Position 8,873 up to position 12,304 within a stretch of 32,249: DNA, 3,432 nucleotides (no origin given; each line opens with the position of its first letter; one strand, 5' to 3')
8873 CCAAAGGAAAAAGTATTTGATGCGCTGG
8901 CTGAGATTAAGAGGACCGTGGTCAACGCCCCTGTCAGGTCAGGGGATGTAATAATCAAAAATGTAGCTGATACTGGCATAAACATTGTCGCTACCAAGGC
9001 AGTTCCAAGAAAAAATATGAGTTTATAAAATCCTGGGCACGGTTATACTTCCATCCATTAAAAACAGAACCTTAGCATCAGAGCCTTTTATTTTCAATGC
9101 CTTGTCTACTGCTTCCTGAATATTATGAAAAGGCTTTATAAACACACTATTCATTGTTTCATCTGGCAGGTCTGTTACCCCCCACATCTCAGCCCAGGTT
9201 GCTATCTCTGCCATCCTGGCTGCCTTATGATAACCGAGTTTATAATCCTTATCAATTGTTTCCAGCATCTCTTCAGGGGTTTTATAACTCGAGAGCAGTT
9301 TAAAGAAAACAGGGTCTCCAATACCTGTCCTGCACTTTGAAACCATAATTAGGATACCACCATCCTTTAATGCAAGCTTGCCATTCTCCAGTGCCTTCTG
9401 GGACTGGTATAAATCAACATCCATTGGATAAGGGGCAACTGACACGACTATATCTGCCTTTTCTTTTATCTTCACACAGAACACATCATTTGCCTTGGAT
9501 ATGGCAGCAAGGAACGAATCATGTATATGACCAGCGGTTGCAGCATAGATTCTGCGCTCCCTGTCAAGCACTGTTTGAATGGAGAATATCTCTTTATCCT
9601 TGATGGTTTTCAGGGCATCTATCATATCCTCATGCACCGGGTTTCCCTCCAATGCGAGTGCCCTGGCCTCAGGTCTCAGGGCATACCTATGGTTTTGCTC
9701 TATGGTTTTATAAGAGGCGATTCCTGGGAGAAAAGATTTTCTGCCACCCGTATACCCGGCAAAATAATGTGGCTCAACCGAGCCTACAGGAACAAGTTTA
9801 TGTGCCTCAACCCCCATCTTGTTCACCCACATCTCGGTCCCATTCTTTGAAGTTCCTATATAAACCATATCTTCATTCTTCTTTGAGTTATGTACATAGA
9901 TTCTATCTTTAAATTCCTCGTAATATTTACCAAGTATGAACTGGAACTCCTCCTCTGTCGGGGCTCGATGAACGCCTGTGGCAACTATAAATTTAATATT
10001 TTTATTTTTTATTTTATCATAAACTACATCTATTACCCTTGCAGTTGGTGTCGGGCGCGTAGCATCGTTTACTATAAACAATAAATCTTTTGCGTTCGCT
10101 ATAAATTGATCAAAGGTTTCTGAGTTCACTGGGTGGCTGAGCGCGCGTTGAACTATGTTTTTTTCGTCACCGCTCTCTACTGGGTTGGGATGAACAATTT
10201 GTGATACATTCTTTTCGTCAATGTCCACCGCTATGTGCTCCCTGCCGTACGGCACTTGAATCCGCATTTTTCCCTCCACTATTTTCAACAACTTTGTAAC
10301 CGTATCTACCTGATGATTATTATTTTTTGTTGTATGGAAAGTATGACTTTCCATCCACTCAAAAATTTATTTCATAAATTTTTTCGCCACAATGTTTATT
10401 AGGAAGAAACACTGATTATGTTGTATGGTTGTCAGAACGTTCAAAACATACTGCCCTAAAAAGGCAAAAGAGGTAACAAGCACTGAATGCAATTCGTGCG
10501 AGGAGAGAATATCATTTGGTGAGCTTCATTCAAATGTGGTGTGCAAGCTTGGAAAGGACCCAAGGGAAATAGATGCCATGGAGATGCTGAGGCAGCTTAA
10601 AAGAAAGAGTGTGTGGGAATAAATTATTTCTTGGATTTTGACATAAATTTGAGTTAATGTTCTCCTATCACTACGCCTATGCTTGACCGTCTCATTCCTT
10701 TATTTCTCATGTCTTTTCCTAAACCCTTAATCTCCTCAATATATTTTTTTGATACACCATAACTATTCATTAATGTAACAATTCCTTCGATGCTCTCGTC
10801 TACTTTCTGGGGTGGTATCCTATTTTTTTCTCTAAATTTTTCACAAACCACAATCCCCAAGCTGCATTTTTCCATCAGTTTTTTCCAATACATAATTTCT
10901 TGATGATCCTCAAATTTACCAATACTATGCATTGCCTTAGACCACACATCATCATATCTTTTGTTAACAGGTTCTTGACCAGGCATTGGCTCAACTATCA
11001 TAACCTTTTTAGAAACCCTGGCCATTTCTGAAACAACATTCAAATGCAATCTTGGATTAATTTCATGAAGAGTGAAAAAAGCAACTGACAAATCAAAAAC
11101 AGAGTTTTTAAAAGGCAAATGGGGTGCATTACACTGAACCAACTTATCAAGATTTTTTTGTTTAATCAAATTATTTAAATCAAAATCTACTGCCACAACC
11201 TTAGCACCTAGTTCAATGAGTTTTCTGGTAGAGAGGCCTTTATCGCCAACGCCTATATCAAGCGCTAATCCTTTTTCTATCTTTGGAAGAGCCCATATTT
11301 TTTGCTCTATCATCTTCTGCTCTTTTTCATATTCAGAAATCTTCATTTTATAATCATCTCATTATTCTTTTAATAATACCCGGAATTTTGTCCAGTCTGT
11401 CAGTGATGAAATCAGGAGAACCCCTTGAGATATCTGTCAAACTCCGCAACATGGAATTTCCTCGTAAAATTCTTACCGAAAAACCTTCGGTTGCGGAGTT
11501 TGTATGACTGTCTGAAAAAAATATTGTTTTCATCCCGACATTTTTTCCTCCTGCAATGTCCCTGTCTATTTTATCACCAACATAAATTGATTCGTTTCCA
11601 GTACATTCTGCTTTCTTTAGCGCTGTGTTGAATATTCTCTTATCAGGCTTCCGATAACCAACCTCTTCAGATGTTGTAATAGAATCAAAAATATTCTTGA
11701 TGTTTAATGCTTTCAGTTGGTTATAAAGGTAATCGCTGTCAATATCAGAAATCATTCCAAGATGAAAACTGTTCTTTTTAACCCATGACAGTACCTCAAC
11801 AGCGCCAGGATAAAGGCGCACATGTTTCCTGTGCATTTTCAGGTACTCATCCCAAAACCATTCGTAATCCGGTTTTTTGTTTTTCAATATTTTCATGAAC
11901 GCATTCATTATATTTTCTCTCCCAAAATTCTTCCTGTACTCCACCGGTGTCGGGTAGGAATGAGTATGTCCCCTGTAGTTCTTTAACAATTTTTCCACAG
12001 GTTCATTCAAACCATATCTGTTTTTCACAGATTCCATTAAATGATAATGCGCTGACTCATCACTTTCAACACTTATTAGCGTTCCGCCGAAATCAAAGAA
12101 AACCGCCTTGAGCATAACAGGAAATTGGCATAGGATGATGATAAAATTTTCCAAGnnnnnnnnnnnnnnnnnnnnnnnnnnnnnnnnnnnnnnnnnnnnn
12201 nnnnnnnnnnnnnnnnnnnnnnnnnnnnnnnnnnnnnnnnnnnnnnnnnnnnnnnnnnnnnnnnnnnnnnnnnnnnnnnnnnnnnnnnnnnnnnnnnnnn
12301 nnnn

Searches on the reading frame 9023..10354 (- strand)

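Call 40: search_protein_families(library=pfam, proteins=[window:9023-10354:-], max_evalue=0.00001)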
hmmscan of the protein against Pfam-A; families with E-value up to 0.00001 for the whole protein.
window:9023-10354:- (443 aa): 2 families
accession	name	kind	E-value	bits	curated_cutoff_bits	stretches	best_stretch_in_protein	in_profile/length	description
PF09861.14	Lar_N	-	1.1e-58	198.3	23.3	1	36-230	1-201/204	Lactate racemase N-terminal domain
PF21113.2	LarA_C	-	1.6e-19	70.8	25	1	298-435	4-147/152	Lactate racemase C-terminal domain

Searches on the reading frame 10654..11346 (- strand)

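Call 40: search_protein_families(library=pfam, proteins=[window:10654-11346:-], max_evalue=0.00001)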
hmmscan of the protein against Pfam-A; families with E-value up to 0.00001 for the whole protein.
window:10654-11346:- (230 aa): 2 families
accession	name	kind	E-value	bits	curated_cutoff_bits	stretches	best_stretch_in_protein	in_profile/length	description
PF08241.18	Methyltransf_11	-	1.5e-10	42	21.2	1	29-114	1-89/95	Methyltransferase domain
PF13649.12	Methyltransf_25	-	9.6e-08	33.1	27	1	29-113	2-94/97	Methyltransferase domain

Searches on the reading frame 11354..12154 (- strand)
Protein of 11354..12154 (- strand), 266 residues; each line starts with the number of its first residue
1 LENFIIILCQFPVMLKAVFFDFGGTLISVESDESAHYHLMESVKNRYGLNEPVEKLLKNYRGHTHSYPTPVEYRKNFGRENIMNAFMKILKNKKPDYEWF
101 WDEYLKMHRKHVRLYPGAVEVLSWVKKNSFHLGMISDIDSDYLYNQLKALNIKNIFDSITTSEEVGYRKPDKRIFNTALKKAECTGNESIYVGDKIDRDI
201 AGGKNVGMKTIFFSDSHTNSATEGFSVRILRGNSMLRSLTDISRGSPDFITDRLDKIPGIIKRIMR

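Call 40: search_protein_families(library=pfam, proteins=[window:11354-12154:-], max_evalue=0.00001)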
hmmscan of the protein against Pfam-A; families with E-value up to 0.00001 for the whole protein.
window:11354-12154:- (266 aa): 4 families
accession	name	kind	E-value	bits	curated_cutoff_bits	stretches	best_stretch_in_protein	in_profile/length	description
PF13419.12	HAD_2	-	2.6e-29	103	23.8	1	18-212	1-177/178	Haloacid dehalogenase-like hydrolase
PF00702.32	Hydrolase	-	3.7e-20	73.6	26.4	1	16-207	2-191/191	haloacid dehalogenase-like hydrolase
PF13242.12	Hydrolase_like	-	8.1e-11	42.1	22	1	167-219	2-54/75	HAD-hyrolase-like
PF12710.13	HAD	-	5.3e-06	27.4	27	1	18-216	1-181/189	haloacid dehalogenase-like hydrolase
